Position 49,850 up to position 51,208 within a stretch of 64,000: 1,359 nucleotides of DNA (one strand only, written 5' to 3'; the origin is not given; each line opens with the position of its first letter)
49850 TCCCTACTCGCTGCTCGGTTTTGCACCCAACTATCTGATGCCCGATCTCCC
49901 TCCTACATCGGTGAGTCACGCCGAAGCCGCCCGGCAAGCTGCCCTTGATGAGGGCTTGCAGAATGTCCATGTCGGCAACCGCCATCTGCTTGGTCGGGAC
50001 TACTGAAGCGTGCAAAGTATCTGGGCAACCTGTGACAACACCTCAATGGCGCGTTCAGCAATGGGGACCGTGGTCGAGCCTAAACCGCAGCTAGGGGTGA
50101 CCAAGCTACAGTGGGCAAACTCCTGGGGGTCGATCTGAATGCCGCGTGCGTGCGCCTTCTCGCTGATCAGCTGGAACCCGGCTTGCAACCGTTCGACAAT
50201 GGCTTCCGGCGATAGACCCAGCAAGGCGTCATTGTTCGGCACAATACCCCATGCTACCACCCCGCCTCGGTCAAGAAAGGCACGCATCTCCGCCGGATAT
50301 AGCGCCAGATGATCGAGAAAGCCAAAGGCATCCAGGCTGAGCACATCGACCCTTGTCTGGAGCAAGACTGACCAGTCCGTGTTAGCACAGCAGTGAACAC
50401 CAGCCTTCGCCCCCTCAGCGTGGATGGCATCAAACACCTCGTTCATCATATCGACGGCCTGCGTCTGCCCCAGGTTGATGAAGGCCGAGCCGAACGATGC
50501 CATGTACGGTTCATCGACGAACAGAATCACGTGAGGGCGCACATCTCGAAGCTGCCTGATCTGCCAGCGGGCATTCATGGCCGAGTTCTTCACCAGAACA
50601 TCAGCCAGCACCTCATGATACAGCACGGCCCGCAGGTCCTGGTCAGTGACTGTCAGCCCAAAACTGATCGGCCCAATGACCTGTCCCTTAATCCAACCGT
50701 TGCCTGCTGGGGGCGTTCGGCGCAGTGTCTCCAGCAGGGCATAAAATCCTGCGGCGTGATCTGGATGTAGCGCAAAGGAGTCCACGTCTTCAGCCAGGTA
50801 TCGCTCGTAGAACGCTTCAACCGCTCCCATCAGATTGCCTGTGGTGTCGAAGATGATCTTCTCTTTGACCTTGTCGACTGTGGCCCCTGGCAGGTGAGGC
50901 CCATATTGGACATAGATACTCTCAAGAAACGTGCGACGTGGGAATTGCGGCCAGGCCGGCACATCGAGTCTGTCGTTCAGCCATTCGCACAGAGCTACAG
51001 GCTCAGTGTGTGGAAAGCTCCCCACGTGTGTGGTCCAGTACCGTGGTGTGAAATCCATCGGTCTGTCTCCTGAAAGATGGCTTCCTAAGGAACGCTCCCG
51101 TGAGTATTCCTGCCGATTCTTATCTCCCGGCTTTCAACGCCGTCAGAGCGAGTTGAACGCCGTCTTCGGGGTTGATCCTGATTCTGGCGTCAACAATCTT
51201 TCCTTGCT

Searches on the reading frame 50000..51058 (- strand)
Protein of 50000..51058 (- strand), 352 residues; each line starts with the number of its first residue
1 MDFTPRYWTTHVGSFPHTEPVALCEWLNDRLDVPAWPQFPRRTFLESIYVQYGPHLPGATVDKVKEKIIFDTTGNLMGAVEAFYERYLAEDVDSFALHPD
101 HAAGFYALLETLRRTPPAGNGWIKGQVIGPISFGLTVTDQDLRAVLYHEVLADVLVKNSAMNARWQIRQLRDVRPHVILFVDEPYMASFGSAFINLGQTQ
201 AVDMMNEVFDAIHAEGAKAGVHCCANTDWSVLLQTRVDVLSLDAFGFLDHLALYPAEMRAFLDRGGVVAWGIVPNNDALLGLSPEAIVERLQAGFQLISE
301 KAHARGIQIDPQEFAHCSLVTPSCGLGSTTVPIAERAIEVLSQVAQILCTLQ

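Call 3: search_protein_families(library=pfam, proteins=[window:50000-51058:-], max_evalue=0.01)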
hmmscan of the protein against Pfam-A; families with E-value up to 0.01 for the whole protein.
window:50000-51058:- (352 aa): 0 families

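Call 4: search_protein_families(library=ncbifam, proteins=[window:50000-51058:-], max_evalue=0.01)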
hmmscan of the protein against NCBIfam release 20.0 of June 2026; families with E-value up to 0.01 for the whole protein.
window:50000-51058:- (352 aa): 0 families

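Call 8: search_solved_structures(query=window:50000-51058:-, max_evalue=1, show_alignments=2)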
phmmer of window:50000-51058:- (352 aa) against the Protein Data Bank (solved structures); distinct sequences matched with E-value up to 1: 1.
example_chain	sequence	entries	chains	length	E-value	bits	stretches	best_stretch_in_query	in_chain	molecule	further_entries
6m5z_A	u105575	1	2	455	0.9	11.8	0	181-248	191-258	GH30 Xylanase C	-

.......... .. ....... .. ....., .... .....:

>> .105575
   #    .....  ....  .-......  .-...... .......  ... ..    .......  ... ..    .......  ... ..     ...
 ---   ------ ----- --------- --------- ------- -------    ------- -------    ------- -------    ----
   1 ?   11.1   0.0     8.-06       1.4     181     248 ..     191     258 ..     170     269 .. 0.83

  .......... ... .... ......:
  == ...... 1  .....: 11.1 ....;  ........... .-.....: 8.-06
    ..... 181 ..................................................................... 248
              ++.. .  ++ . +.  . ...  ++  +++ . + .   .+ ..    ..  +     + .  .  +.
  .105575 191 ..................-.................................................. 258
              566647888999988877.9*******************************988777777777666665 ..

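Call 22: search_protein_families(library=pfam, proteins=[window:50000-51058:-], max_evalue=10)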
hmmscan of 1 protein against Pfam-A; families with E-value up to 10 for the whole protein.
window:50000-51058:- (352 aa): 0 families

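Call 24: search_solved_structures(query=A1, max_evalue=10, show_alignments=3)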
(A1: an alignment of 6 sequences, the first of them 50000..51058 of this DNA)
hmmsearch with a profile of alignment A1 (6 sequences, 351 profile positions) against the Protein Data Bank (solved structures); distinct sequences matched with E-value up to 10: 0.

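Call 33: list_cluster_members(proteins=[window:50000-51058:-, window:47162-47941:+, P0121, P0001, P0263, P0277, P0278, P0303, P0357, P0253])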
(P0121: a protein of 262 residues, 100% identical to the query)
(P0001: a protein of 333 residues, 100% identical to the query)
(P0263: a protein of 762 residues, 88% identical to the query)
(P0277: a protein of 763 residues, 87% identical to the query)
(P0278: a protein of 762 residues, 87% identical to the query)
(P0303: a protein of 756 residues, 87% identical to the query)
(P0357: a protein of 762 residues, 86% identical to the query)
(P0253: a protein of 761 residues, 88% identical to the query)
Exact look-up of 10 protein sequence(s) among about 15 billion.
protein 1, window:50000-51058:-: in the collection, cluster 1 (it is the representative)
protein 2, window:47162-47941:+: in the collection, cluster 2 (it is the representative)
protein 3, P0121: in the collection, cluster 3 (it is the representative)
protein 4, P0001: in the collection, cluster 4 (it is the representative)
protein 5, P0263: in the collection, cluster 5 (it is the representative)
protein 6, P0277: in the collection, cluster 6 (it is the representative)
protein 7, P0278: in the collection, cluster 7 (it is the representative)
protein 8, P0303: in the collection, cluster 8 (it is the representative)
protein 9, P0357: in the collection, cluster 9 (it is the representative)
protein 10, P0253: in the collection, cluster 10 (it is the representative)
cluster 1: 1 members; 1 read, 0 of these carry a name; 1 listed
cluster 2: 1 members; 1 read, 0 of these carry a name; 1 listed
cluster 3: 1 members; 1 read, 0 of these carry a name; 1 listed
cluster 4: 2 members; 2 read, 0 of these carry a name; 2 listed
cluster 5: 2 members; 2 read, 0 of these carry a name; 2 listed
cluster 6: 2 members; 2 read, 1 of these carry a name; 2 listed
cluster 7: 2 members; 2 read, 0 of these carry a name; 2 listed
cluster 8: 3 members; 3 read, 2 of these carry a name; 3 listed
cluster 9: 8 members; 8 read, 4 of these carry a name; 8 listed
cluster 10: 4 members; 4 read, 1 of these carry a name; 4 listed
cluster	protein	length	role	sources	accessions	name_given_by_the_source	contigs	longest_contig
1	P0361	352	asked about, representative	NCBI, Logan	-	-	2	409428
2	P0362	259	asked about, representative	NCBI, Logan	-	-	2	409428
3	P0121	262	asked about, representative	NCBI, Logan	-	-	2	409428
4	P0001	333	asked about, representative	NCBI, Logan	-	-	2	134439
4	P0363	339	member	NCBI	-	-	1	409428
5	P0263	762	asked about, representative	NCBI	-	-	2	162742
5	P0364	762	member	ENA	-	-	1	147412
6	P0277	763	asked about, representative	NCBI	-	-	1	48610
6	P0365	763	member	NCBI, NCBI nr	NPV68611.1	MAG: CO dehydrogenase/CO-methylating acetyl-CoA synthase complex subunit beta ... | CO dehydrogenase/CO-methylating acetyl-CoA synthase complex subunit beta [Anaerolineae ...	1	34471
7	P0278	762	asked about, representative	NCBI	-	-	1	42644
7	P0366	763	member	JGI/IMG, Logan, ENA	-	-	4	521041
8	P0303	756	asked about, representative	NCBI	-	-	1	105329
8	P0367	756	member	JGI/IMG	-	acetyl-CoA synthase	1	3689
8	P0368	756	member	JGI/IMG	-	acetyl-CoA synthase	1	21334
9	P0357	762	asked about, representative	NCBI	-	-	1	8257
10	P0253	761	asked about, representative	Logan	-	-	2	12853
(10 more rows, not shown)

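Call 34: search_protein_representatives(protein=window:50000-51058:-)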
Query: 352 residues. Proteins with E-value up to 0.001 (for the whole library): 1785; up to 1e-10: 1113; up to 1e-30: 399. The best 150 are listed.
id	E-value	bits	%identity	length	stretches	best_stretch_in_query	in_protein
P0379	3.6e-127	440.7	59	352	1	7-348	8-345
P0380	4.2e-115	401.0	64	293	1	3-282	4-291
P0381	1.8e-104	366.1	61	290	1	62-349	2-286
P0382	2.1e-100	352.7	56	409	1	7-281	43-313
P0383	1.5e-93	330.1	47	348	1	9-350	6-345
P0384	3.6e-86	305.9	43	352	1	1-348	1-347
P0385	6.7e-86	305.0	44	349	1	2-347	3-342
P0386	1.6e-85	303.8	45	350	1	7-345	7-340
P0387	6.5e-84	298.5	44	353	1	1-345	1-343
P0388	2.7e-83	296.4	39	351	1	2-345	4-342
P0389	2.6e-81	289.9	39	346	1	6-348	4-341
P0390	2.3e-80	286.8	46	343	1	10-348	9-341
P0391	2.5e-80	286.7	44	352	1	10-345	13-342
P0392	3.6e-79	282.8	39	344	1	4-347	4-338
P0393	4.0e-79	282.7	43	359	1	10-345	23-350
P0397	3.7e-78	279.5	39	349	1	9-346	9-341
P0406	2.6e-74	266.9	35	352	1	6-348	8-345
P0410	1.1e-72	261.6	35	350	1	9-347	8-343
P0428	2.1e-68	247.5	35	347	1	11-340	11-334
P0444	6.2e-66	239.3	35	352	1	9-344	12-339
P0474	1.1e-61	225.4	33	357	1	10-349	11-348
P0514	5.7e-57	209.9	31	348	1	5-344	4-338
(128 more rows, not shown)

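Call 36: search_protein_families(library=pfam, alignment_id=A2, max_evalue=0.1)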
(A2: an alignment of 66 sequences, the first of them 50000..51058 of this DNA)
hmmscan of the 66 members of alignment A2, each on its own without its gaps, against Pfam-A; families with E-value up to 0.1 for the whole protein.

A. member 1, window:50000-51058:- (352 aa): 0 families

B. families by the number of members that match (of 66 scanned): 20 families
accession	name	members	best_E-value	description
PF01717.24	Meth_synt_2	13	0.00032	Cobalamin-independent synthase, Catalytic domain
PF01208.23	URO-D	4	0.004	Uroporphyrinogen decarboxylase (URO-D)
PF01170.24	UPF0020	1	0.0014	RMKL-like, methyltransferase domain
PF04599.17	Pox_G5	1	0.015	Poxvirus G5 protein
PF11823.13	Se_S_carrier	1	0.021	Putative Se/S carrier protein-like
PF11019.14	DUF2608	1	0.021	Protein of unknown function (DUF2608)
PF07765.17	KIP1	1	0.024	KIP1-like protein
PF02270.21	TFIIF_beta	1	0.03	TFIIF, beta subunit HTH domain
PF11693.13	DUF2990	1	0.031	Protein of unknown function (DUF2990)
PF12153.13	CAP18_C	1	0.036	LPS binding domain of CAP18 (C terminal)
PF12513.15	SUV3_C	1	0.044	ATP-dependent RNA helicase SUV3 C-terminal domain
PF18443.6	Tli4_N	1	0.046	Tle cognate immunity protein 4 N-terminal domain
PF13565.12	HTH_32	1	0.047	Homeodomain-like domain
PF07972.16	Flavodoxin_NdrI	1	0.051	NrdI Flavodoxin like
PF09932.14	DUF2164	1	0.074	Uncharacterized conserved protein (DUF2164)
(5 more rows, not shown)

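Call 37: search_solved_structures(query=A2, max_evalue=10, show_alignments=3)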
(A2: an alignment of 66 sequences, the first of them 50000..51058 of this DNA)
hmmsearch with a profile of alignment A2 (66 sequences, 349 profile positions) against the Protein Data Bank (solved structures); distinct sequences matched with E-value up to 10: 2.
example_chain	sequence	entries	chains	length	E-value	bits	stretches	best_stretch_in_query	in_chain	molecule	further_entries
6gy7_A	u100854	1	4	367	1.3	11.2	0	138-213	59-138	XaxB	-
6gy6_B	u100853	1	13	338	1.9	10.7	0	74-183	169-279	XaxB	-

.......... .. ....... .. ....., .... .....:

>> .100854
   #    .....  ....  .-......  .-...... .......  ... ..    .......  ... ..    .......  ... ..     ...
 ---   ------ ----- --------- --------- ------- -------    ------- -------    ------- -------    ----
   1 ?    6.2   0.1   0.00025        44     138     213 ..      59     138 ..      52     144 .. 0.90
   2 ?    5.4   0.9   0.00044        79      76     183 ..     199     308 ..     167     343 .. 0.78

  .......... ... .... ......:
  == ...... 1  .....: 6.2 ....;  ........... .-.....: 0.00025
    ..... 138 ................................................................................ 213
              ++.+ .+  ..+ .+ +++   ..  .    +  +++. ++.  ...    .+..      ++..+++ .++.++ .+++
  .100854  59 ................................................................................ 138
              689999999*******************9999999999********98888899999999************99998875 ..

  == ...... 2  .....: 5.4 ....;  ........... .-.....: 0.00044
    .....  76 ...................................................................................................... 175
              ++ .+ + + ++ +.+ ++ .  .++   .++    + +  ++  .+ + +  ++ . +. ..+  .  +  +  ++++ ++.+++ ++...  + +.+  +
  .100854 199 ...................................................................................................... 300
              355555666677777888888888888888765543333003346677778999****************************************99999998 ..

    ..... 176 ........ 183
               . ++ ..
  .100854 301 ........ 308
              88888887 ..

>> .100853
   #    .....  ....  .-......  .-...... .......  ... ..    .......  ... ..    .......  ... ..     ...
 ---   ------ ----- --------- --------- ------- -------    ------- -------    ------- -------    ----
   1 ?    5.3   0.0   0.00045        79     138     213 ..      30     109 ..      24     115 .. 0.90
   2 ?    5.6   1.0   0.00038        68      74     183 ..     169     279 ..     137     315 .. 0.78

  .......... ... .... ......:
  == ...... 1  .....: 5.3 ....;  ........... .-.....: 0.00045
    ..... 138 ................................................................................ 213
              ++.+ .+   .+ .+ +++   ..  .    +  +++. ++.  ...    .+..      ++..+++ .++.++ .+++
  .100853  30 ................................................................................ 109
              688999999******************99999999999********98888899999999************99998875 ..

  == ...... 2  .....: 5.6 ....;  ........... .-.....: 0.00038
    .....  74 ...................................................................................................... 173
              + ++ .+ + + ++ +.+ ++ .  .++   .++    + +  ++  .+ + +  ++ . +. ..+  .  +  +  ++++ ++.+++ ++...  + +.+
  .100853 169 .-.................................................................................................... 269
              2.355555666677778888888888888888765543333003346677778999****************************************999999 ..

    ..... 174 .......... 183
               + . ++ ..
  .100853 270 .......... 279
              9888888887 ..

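Call 48: predict_structure(alignment_id=A2)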
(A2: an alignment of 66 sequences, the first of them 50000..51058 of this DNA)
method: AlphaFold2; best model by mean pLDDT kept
length: 352 residues; sequences in the alignment: 66
mean_pLDDT: 96.3   pTM: 0.94
mean pLDDT of the five models: 96.3, 96.1, 96.1, 96.0, 96.1
residues with pLDDT >= 90: 336; 70-90: 15; 50-70: 1; < 50: 0
segments of 3 or more residues with pLDDT < 50: none
pLDDT, mean of each block of 10 residues (from residue 1): 92 97 97 97 97 96 97 98 98 98 98 88 98 98 98 98 98 98 95 94 98 98 92 97 89 96 97 97 97 96 98 96 97 98 97 87
secondary structure, 60 per line:
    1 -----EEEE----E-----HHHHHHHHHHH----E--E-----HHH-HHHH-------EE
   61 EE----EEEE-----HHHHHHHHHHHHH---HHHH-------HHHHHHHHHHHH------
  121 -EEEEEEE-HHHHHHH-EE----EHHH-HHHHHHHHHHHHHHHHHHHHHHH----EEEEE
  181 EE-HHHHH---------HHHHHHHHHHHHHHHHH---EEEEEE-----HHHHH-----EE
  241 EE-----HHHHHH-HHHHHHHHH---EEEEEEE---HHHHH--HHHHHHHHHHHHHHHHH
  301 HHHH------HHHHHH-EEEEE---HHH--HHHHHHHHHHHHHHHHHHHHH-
elements in order: E6-9 H20-30 H48-51 E59-62 E67-70 H76-88 H92-95 H103-114 E122-128 H130-136 H149-171 E176-182 H184-188 H198-214 E218-223 H229-233 E239-242 H248-253 H255-263 E267-273 H277-281 H284-304 H311-316 E318-322 H331-351

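Call 50: fold_search(model_id=the predicted structure, library=pdb)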
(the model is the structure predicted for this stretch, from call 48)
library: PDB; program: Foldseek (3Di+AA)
matches with E <= 10: 1595; with E <= 0.001: 16
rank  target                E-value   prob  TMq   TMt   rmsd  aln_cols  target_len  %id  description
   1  4ztx                  1.3e-08  1.00  0.52  0.27   7.5       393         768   14  Neurospora crassa cobalamin-independent methionine synthase complexed with Zn2+ (released 2015-12-09)
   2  4l6h                  1.7e-08  1.00  0.59  0.30   6.1       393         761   12  Crystal structure of the Candida albicans Methionine Synthase in complex with Methotrexate and Homocysteine (released 2014-03-05)
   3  3ppc_A                3.7e-08  1.00  0.62  0.31   5.5       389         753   13  Crystal structure of the Candida albicans methionine synthase by surface entropy reduction, tyrosine variant with zinc (released 2011-10-12)
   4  3ppc_B                5.1e-08  1.00  0.61  0.32   5.1       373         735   14  Crystal structure of the Candida albicans methionine synthase by surface entropy reduction, tyrosine variant with zinc (released 2011-10-12)
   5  3l7r                  6.7e-08  1.00  0.63  0.33   5.1       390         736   15  crystal structure of MetE from streptococcus mutans (released 2011-01-12)
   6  1xdj_A                1.0e-07  1.00  0.58  0.31   5.9       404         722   12  Crystal Structure of T. maritima Cobalamin-Independent Methionine Synthase complexed with Zn2+ and Homocysteine (released 2005-03-01)
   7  1u1h                  1.1e-07  1.00  0.60  0.31   5.6       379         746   14  A. thaliana cobalamine independent methionine synthase (released 2004-09-02)
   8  1xpg_A                1.1e-07  1.00  0.54  0.28   7.3       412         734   13  Crystal Structure of T. maritima Cobalamin-Independent Methionine Synthase complexed with Zn2+ and Methyltetrahydrofol (released 2005-03-01)
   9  3bq6_A                1.4e-07  1.00  0.58  0.31   6.0       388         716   12  Crystal Structure of T. maritima Cobalamin-Independent Methionine Synthase complexed with Zn2+ (Monoclinic) (released 2008-03-11)
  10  3bq6_B                1.5e-07  1.00  0.59  0.31   6.0       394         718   12  Crystal Structure of T. maritima Cobalamin-Independent Methionine Synthase complexed with Zn2+ (Monoclinic) (released 2008-03-11)
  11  1t7l_B                1.7e-07  1.00  0.54  0.28   7.4       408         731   13  Crystal Structure of Cobalamin-Independent Methionine Synthase from T. maritima (released 2005-03-01)
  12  1xr2_A                4.4e-07  1.00  0.55  0.29   7.0       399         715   12  Crystal Structure of oxidized T. maritima Cobalamin-Independent Methionine Synthase complexed with Methyltetrahydrofol (released 2005-03-01)
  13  3bq5_B                4.7e-07  1.00  0.54  0.29   7.4       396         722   12  Crystal Structure of T. maritima Cobalamin-Independent Methionine Synthase complexed with Zn2+ and Homocysteine (Monoc (released 2008-03-11)
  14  2nq5                  3.9e-06  1.00  0.61  0.33   4.7       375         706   15  Crystal structure of methyltransferase from Streptococcus mutans (released 2006-11-14)
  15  3t0c                  1.6e-05  1.00  0.61  0.32   5.2       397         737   15  Crystal structure of Streptococcus mutans MetE complexed with Zinc (released 2011-08-03)
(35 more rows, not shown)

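Call 51: find_encoding_contigs(protein=P0406, flank=8000, max_places=3)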
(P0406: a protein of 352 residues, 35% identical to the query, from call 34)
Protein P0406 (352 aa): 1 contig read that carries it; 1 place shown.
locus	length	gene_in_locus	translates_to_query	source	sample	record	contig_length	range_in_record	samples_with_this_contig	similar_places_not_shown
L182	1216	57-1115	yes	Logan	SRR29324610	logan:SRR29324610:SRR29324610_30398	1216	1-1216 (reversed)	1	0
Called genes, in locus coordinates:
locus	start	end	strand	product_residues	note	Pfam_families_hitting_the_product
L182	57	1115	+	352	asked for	-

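Call 52: find_encoding_contigs(protein=P0384, flank=8000, max_places=3)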
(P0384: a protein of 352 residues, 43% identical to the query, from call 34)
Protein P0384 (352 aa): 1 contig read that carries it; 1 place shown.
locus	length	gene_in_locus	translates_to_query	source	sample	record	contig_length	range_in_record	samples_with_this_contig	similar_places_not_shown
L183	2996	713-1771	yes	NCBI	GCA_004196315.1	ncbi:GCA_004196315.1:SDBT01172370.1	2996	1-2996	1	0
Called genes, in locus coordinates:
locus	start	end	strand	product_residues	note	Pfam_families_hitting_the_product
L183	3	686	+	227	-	?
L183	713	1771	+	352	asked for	-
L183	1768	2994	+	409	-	?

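Call 56: search_protein_families(library=pfam, proteins=[L183:3-686:+, L183:1768-2994:+], max_evalue=0.001)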
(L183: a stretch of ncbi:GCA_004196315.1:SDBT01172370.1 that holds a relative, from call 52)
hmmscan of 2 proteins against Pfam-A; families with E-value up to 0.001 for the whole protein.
L183:3-686:+ (227 aa): 0 families

L183:1768-2994:+ (409 aa): 2 families
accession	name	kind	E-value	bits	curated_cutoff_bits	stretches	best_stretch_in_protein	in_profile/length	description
PF03600.22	CitMHS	-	8e-57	193.3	31.9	2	13-362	1-332/336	Citrate transporter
PF06808.19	DctM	-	5.1e-06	26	23.8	0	155-408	153-397/413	Tripartite ATP-independent periplasmic transporter, DctM component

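Call 57: list_cluster_members(proteins=[P0383, P0388, P0389, P0392, P0397, P0410, P0428, P0444, P0474, P0514])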
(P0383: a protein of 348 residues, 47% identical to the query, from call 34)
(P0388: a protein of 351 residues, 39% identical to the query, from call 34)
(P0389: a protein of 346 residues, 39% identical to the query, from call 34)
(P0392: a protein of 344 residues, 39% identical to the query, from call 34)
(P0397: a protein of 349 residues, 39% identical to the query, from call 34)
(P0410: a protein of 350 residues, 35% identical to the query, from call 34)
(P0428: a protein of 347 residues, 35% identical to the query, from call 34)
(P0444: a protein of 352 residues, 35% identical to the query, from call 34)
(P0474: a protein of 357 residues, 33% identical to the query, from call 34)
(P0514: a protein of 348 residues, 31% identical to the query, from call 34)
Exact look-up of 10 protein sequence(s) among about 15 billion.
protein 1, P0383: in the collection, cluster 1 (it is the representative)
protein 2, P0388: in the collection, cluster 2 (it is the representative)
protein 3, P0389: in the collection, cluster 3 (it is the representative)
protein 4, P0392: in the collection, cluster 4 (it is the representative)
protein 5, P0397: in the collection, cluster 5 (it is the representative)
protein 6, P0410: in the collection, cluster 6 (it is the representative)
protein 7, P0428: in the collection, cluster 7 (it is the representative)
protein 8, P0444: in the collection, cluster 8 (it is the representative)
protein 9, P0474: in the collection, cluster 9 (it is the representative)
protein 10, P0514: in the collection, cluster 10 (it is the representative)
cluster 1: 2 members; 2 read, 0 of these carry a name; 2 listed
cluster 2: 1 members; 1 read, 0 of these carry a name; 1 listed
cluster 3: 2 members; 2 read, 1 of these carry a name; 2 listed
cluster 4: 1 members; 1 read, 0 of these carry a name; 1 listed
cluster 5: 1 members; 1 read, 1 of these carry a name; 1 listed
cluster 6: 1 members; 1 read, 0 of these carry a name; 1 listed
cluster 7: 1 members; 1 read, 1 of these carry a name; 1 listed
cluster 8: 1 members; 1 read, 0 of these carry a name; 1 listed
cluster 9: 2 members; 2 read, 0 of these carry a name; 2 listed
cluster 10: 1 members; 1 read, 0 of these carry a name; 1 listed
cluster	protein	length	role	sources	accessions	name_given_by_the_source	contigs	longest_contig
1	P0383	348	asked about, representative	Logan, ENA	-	-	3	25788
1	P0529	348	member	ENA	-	-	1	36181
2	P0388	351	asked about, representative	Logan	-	-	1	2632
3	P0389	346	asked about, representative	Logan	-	-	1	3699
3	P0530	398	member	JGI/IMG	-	hypothetical protein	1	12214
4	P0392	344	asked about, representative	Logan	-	-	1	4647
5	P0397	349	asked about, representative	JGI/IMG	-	methionine synthase II (cobalamin-independent)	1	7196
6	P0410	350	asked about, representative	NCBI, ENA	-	-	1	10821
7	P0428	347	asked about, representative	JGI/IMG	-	hypothetical protein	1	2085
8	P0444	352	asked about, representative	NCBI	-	-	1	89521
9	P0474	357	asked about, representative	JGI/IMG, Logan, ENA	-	-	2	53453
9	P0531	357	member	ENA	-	-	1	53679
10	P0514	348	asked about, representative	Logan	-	-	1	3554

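Call 58: find_encoding_contigs(protein=P0444, flank=10000, max_places=1)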
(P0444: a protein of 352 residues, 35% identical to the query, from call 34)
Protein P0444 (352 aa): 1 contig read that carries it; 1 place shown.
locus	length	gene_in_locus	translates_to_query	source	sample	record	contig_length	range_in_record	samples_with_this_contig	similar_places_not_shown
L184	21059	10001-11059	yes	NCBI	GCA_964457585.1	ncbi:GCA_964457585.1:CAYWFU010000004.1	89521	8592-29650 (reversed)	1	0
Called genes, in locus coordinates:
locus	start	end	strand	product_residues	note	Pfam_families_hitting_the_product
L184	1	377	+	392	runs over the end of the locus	PF00485:PRK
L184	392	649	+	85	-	PF02245:Pur_DNA_glyco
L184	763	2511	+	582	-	-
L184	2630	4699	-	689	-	PF13646:HEAT_2 (faint)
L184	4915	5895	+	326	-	PF11356:T2SSC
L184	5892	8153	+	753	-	PF21305:type_II_gspD_N0, PF03958:Secretin_N, PF00263:Secretin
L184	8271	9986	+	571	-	PF05157:MshEN, PF00437:T2SSE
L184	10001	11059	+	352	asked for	-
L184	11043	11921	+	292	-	PF28492:Beta_helix_4 (weak), PF05048:NosD, PF13229:Beta_helix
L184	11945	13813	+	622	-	-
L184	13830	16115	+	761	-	PF00005:ABC_tran, PF13304:AAA_21 (faint), PF12704:MacB_PCD (weak), PF02687:FtsX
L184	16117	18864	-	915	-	-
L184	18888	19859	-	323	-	-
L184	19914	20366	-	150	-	PF02472:ExbD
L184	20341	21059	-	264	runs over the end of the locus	PF01618:MotA_ExbB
